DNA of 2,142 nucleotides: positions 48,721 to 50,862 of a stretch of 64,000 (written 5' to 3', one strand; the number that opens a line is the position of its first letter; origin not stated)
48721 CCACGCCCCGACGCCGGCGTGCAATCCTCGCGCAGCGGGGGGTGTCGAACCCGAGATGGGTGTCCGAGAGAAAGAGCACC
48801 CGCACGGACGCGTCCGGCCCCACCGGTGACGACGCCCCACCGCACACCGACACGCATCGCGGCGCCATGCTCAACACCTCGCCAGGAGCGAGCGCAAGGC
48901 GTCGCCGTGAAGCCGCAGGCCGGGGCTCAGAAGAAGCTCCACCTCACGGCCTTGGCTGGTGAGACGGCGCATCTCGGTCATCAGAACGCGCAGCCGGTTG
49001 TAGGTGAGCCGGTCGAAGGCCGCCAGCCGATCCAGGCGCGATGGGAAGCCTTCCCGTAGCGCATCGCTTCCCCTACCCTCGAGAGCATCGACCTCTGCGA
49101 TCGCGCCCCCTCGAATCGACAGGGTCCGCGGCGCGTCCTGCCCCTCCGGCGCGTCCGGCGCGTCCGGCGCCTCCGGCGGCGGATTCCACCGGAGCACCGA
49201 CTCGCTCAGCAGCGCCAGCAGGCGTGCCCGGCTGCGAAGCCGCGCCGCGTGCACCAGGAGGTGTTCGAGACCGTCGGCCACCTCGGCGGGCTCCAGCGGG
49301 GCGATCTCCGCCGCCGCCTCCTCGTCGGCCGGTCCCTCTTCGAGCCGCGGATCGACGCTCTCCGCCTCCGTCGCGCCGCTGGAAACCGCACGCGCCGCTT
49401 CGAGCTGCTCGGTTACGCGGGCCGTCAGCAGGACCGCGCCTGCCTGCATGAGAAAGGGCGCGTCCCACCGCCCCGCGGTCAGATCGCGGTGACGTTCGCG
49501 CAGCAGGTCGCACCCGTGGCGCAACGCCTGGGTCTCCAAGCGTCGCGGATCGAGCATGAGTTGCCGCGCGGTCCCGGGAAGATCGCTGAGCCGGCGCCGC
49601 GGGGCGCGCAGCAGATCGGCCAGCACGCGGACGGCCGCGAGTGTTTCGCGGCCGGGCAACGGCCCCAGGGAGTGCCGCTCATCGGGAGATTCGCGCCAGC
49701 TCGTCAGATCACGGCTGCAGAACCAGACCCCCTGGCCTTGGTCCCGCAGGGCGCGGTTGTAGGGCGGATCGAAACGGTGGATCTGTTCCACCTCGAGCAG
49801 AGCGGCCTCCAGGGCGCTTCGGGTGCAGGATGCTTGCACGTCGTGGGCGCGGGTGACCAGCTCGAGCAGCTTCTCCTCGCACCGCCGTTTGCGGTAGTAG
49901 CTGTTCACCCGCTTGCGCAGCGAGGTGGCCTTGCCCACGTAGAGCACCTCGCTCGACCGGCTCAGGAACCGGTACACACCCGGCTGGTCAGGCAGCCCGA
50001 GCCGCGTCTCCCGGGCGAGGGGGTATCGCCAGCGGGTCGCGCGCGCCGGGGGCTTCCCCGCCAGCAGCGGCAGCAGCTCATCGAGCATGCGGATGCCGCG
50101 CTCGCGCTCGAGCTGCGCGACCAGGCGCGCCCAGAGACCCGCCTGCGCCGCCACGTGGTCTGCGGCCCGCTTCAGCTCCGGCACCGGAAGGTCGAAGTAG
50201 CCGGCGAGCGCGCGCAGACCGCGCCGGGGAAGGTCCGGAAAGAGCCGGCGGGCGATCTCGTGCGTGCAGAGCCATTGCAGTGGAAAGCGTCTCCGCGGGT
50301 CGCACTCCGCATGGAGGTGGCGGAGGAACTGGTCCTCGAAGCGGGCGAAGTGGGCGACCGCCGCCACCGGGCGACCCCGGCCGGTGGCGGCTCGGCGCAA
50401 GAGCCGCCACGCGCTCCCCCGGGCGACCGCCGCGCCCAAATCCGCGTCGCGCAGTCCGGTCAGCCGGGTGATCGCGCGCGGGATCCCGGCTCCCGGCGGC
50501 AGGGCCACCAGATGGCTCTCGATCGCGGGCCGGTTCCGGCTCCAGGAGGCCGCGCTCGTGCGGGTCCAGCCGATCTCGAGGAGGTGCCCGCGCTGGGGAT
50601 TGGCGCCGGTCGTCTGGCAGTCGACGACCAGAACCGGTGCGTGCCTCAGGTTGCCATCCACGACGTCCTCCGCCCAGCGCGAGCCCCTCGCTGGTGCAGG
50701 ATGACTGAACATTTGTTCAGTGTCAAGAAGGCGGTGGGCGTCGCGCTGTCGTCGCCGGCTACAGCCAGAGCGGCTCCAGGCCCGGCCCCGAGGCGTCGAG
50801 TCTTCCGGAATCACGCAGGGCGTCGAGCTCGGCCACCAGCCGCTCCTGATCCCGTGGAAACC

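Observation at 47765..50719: SOS-box-like palindrome over the start codon of a DnaQ-exonuclease/GIY-YIG + SbcD-like phosphoesterase operon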

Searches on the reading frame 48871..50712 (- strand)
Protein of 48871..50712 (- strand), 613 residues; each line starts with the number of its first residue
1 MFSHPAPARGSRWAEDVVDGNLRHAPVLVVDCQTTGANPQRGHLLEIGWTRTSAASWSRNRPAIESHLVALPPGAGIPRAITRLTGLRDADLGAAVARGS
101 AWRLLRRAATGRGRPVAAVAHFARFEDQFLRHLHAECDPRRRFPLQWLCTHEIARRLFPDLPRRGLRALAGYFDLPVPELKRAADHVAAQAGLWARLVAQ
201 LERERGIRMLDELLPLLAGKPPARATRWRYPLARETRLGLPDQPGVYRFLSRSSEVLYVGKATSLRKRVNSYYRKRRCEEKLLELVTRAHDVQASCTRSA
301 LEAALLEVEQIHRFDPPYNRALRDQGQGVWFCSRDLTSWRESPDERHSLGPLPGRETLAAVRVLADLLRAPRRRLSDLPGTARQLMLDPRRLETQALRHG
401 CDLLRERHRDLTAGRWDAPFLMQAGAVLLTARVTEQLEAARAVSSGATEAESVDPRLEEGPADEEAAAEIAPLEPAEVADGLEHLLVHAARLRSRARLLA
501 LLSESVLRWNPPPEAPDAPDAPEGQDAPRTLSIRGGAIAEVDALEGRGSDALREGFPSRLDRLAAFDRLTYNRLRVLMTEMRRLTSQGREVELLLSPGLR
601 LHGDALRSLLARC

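Call 9: search_protein_families(library=pfam, proteins=[window:48871-50712:-], max_evalue=0.01)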
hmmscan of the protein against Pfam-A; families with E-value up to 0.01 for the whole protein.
window:48871-50712:- (613 aa): 3 families
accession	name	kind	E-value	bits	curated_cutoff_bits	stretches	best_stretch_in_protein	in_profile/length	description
PF00929.31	RNase_T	-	3.8e-05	24.7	24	1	28-177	1-147/164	Exonuclease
PF01541.30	GIY-YIG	-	0.00031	21.4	22.6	1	244-277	2-35/78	GIY-YIG catalytic domain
PF24348.1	DUF7508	-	0.0028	18.2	26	1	226-270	5-47/79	Domain of unknown function (DUF7508)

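Call 11: find_homologous_proteins(query=window:48871-50712:-, max_evalue=0.00001)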
Query window:48871-50712:- (613 aa): 2043 proteins with E <= 0.00001 among 8000 candidates; the best 120 are listed.
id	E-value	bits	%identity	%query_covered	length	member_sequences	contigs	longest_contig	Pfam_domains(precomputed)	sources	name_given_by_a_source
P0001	0.0e+0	1311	100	97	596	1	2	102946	-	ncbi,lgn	-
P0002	2.5e-155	537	52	96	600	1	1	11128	-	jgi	jgi:DNA polymerase III subunit epsilon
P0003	4.8e-151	523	51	100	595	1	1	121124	PF01541.31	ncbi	-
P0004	9.4e-145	502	49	97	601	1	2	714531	-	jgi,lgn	-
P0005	4.2e-135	470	46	97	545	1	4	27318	-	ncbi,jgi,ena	-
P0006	1.9e-132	461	46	95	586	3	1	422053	-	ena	-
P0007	5.4e-131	456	44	95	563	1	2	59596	PF00929.32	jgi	jgi:DNA polymerase III subunit epsilon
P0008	6.3e-131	456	45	96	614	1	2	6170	PF00929.32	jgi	jgi:DNA polymerase-3 subunit epsilon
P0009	4.2e-130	453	47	94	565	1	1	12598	PF00929.32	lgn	-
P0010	2.4e-129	451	44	93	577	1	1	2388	PF00929.32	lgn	-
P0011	5.6e-129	450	51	63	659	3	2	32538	PF00929.32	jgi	jgi:DNA polymerase-3 subunit epsilon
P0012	2.9e-127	444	44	97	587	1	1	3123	-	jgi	jgi:DNA polymerase-3 subunit epsilon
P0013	4.7e-125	437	45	96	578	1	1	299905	-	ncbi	-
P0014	5.0e-122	427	45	95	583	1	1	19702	-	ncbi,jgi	-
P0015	1.1e-120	422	45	95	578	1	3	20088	-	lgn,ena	-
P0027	7.1e-108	380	43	97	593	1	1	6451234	PF00929.32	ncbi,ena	-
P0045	1.9e-104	369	42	96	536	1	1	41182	-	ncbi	ncbi:MAG: GIY-YIG nuclease family protein [Candidatus Eisenbacteria bacterium]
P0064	1.3e-102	363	40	96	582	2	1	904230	PF00929.32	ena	-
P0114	3.1e-98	348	39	96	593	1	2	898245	PF00929.32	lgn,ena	-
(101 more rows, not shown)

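Call 13: list_cluster_members(proteins=[P0001, P0003, P0004, P0005, P0006, P0013, P0014, P0027, P0064, P0114])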
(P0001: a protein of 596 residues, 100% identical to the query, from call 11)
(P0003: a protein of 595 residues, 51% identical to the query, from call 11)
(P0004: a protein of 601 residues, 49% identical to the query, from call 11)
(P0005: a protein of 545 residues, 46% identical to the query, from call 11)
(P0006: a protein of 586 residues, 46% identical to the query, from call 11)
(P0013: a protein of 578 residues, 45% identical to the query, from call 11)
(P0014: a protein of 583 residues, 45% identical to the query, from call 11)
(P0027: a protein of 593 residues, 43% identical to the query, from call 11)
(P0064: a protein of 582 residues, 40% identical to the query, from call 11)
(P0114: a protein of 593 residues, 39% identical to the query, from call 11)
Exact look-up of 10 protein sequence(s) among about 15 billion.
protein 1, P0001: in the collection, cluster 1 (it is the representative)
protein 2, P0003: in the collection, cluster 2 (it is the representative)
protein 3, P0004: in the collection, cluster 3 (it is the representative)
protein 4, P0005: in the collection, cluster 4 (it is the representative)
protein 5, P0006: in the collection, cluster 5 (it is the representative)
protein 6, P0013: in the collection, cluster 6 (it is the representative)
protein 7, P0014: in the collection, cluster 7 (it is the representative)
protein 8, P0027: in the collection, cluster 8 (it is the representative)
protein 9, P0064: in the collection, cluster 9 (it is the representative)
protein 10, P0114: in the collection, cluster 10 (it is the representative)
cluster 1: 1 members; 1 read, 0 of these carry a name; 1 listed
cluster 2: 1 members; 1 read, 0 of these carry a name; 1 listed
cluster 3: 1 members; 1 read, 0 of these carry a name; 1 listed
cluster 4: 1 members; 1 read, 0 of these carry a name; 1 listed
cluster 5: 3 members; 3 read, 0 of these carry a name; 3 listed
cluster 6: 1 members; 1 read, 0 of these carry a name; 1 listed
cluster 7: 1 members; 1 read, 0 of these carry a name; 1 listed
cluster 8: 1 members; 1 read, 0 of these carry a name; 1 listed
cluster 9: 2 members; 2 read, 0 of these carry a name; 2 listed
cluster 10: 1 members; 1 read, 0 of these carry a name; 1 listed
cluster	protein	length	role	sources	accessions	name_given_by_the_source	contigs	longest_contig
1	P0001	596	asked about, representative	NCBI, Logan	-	-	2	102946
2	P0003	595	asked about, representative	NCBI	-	-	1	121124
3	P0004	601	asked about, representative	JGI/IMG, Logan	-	-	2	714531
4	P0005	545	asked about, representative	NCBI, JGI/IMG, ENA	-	-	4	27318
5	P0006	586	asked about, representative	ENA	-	-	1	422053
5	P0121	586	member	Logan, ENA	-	-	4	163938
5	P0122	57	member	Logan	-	-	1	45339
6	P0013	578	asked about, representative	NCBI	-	-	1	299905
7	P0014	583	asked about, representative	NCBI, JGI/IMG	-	-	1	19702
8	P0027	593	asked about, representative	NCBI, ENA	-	-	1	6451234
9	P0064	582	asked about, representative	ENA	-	-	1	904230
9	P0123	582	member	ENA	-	-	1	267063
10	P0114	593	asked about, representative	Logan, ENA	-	-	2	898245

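Call 14: find_encoding_contigs(protein=P0001, flank=2000, max_places=4)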
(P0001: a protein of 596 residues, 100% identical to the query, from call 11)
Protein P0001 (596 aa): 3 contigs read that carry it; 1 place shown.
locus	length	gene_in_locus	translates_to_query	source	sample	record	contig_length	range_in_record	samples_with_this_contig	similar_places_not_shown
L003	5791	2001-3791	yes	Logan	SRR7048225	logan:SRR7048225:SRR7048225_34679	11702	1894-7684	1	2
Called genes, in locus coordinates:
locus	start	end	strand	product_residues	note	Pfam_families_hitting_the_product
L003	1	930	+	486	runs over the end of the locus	PF00512:HisKA, PF02518:HATPase_c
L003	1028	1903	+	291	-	PF04055:Radical_SAM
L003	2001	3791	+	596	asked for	-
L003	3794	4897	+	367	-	PF00149:Metallophos, PF12850:Metallophos_2 (weak)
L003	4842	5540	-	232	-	PF01596:Methyltransf_3, PF13578:Methyltransf_24, PF13649:Methyltransf_25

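Call 16: find_related_loci(query=A1, collection=genome_contigs, flank=6000)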
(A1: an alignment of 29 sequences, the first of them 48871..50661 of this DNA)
Query A1 (596 aa) in genome_contigs; peptide patterns used: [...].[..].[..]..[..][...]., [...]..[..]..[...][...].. (x = any residue, [..] = any of these).
257 stretches matched a pattern; 235 encode a relative of the query (tblastn E <= 1e-3); the best 80 are kept; 80 distinct loci.
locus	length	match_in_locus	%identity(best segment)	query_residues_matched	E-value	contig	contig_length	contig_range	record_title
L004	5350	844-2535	47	5-588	2e-133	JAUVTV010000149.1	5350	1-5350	MAG: Candidatus Eisenbacteria bacterium isolate CSMAG_775 CSMAG_775_k141_1038315_length_5350_cov_6.0000, whole genome sh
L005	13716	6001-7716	45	4-593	9e-130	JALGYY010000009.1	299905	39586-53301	MAG: bacterium isolate LQ108M_Bin_12 LQ108M_Bin_12_scaffold_17, whole genome shotgun sequence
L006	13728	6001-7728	41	10-590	4e-121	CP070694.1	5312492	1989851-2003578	MAG: Desulfobacterales bacterium isolate bin60 chromosome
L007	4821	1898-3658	43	1-578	1e-112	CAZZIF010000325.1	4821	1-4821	MAG TPA_asm: uncultured bacterium isolate SRP332253_co2_114 genome assembly, contig: NODE_19485_length_4821_cov_4.822493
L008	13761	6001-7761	39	1-593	5e-109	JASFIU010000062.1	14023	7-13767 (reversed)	MAG: Desulfobacterales bacterium isolate D0608S20remetaG_Bin_248 D0608S20remetaG_FD_scaffold_727_c1, whole genome shotgu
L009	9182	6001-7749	39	4-593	4e-107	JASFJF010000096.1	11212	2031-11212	MAG: Desulfobacterales bacterium isolate D0608S20remetaG_sub_Bin_263 D0608S20remetaG_FD_scaffold_1267_c1, whole genome s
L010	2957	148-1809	42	10-584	7e-111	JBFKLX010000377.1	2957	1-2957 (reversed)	MAG: Acidobacteriota bacterium isolate Mix_sand22.2022.08.D.24 k141_1548592_length_2957_cov_9.7305, whole genome shotgun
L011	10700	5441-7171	39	10-593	4e-106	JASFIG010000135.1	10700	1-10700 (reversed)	MAG: Desulfobacterales bacterium isolate D0608S12metaG_Bin_143 D0608S12metaG_FD_scaffold_714_c1, whole genome shotgun se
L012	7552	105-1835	40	10-593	3e-106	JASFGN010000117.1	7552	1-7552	MAG: Desulfobacterales bacterium isolate D0606U12remetaG_Bin_130 D0606U12remetaG_FD_scaffold_1520_c1, whole genome shotg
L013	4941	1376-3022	40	1-579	2e-105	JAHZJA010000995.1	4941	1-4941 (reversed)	MAG: Deltaproteobacteria bacterium isolate P_S1_bin.18 k141_1109278, whole genome shotgun sequence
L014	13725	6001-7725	39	4-584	5e-105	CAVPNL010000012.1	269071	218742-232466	MAG: uncultured delta proteobacterium isolate MFD09779.bin.2.131 genome assembly, contig: contig_37856, whole genome sho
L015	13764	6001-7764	42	6-593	2e-116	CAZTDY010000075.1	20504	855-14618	MAG TPA_asm: uncultured bacterium isolate binchicken_co142_298 genome assembly, contig: NODE_7599_length_20504_cov_26.72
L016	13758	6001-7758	39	4-593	2e-104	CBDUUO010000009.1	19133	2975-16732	MAG TPA_asm: uncultured bacterium isolate SRR22302367_binner23_Refined_21 genome assembly, contig: ERZ26661968.1277, who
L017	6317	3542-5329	37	1-593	3e-104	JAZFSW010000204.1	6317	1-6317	MAG: Desulfobacterales bacterium isolate BS2bin.18 BS2bin.18_204, whole genome shotgun sequence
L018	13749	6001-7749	37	1-589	9e-104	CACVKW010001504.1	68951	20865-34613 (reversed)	Olavius sp. associated proteobacterium Delta 1 isolate mag2:49deedb4-927c-43a8-ad40-04e63e16f3c8 genome assembly, contig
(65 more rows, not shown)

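Call 22: find_encoding_contigs(protein=P0003, flank=10000, max_places=2)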
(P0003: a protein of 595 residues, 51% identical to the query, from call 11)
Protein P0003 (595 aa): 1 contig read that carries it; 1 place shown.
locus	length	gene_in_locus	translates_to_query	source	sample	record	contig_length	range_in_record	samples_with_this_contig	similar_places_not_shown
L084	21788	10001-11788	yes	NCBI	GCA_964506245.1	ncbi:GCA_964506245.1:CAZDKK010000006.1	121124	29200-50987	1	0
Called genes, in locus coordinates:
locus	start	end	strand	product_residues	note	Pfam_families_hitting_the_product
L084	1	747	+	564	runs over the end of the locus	PF00999:Na_H_Exchanger, PF02254:TrkA_N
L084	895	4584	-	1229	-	-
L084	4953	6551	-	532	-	PF14559:TPR_19 (weak), PF00085:Thioredoxin (weak), PF00578:AhpC-TSA, PF08534:Redoxin, PF13905:Thioredoxin_8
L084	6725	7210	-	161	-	PF18902:DUF5658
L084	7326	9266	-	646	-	PF02683:DsbD_TM, PF13386:DsbD_2, PF00085:Thioredoxin, PF13098:Thioredoxin_2, PF13899:Thioredoxin_7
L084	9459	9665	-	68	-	-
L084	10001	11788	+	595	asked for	PF01541:GIY-YIG (faint)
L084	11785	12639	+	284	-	PF00149:Metallophos, PF12850:Metallophos_2 (faint)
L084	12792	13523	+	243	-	PF00005:ABC_tran, PF13304:AAA_21 (weak)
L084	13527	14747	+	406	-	PF12679:ABC2_membrane_2, PF12698:ABC2_membrane_3, PF12730:ABC2_membrane_4 (weak)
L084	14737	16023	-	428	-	PF07690:MFS_1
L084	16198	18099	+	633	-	PF00884:Sulfatase, PF01663:Phosphodiest (weak), PF16347:SGSH_C (weak)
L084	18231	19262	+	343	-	PF20030:bpMoxR, PF07726:AAA_3, PF07728:AAA_5, PF17863:AAA_lid_2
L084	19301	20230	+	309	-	PF01882:DUF58, PF13519:VWA_2 (weak)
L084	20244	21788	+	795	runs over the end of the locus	PF07584:BatA, PF13519:VWA_2 (weak)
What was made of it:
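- One gene caller used it in L084 (call 22).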

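Call 23: find_encoding_contigs(protein=P0004, flank=10000, max_places=2)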
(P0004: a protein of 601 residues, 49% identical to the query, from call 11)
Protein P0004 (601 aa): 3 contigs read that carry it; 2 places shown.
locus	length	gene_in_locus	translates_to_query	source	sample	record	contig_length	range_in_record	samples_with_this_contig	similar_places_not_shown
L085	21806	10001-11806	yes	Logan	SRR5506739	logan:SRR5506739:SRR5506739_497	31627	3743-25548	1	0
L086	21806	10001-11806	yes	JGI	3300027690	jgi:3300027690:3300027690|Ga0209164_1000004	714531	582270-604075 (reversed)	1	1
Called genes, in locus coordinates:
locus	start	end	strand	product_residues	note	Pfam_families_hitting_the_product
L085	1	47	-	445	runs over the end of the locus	-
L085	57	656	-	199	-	-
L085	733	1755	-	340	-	PF02588:YitT_membrane, PF10035:DUF2179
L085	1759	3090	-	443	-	PF11700:ATG22, PF07690:MFS_1 (weak)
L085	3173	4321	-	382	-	PF02163:Peptidase_M50, PF00571:CBS (weak)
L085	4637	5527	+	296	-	-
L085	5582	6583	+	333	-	-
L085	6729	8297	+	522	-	PF13174:TPR_6 (faint), PF13181:TPR_8 (faint), PF00578:AhpC-TSA, PF08534:Redoxin, PF00085:Thioredoxin (faint), PF13905:Thioredoxin_8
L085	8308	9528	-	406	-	PF00155:Aminotran_1_2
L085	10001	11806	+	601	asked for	-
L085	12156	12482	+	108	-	-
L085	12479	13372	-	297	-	-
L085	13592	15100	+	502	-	PF00989:PAS, PF08448:PAS_4, PF13426:PAS_9, PF08447:PAS_3 (weak), PF00989:PAS, PF13426:PAS_9, PF00512:HisKA, PF02518:HATPase_c, +1 more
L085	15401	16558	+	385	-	PF06580:His_kinase, PF02518:HATPase_c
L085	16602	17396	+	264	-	PF00072:Response_reg, PF04397:LytTR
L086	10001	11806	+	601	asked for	-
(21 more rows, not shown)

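Call 24: find_encoding_contigs(protein=P0002, flank=10000, max_places=2)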
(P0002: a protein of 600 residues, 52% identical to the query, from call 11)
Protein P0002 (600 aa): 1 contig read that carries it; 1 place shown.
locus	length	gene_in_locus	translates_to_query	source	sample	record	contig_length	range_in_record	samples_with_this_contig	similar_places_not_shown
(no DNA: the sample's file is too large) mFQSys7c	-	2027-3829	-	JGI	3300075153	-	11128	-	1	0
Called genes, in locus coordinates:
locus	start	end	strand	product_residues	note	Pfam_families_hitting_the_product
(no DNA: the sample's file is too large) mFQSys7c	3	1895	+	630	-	?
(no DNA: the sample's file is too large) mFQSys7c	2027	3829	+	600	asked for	-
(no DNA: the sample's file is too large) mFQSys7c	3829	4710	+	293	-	PF00149:Metallophos, PF12850:Metallophos_2 (weak)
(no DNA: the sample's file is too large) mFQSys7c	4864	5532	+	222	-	PF13505:OMP_b-brl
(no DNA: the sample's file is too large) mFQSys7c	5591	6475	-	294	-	-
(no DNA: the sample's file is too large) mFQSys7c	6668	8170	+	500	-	PF00989:PAS, PF08448:PAS_4, PF13426:PAS_9, PF08447:PAS_3 (weak), PF00989:PAS (weak), PF13426:PAS_9, PF00512:HisKA, PF02518:HATPase_c, +1 more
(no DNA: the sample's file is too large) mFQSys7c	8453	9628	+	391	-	PF06580:His_kinase, PF02518:HATPase_c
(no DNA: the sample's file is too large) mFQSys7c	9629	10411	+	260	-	PF00072:Response_reg, PF04397:LytTR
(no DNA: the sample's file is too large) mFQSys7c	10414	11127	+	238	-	?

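Call 34: search_protein_families(library=ncbifam, proteins=[window:48871-50661:-], max_evalue=0.01)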
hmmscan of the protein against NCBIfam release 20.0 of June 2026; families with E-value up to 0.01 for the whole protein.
window:48871-50661:- (596 aa): 23 families
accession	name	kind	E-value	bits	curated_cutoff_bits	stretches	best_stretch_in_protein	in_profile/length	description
NF005906.0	PRK07883.1-4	equivalog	2.3e-47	161.6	495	1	5-352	3-350/563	DEDD exonuclease domain-containing protein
NF005907.0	PRK07883.1-5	equivalog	6.6e-38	130.5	454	1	5-315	25-319/584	DEDD exonuclease domain-containing protein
NF005905.0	PRK07883.1-3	equivalog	2.2e-36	125.6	508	1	4-350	20-354/581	DEDD exonuclease domain-containing protein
NF005904.0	PRK07883.1-2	equivalog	1.2e-26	93.2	969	1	9-318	31-324/584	DEDD exonuclease domain-containing protein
NF005903.0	PRK07883.1-1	equivalog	3.6e-22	78.6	1038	1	5-318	37-340/642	DEDD exonuclease domain-containing protein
TIGR00194.1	uvrC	equivalog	1.8e-21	76.5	285.45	1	223-309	8-93/574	excinuclease ABC subunit UvrC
NF001824.0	PRK00558.1-5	equivalog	6.9e-17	61.1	451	1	223-308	14-100/652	excinuclease ABC subunit UvrC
NF011262.0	PRK14668.1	equivalog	9.6e-17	60.6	544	1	218-308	8-95/577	excinuclease ABC subunit C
NF011260.0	PRK14666.1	equivalog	1.2e-15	57.3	649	1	223-314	9-101/698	excinuclease ABC subunit C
NF011261.0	PRK14667.1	equivalog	1.5e-12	46.9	818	1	223-306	13-95/567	excinuclease ABC subunit C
NF011264.0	PRK14670.1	equivalog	4.6e-12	45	1021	1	223-308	15-99/602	excinuclease ABC subunit C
NF005836.0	PRK07740.1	equivalog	8.3e-12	45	261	1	2-200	53-241/244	hypothetical protein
NF007833.0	PRK10545.1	equivalog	4.8e-11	42.4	367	1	211-310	18-115/289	excinuclease Cho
NF011263.0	PRK14669.1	equivalog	8.9e-11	41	1108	1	222-308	9-96/624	excinuclease ABC subunit C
NF001688.0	PRK00448.1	equivalog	5.4e-10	37.5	873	1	5-199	420-602/1445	PolC-type DNA polymerase III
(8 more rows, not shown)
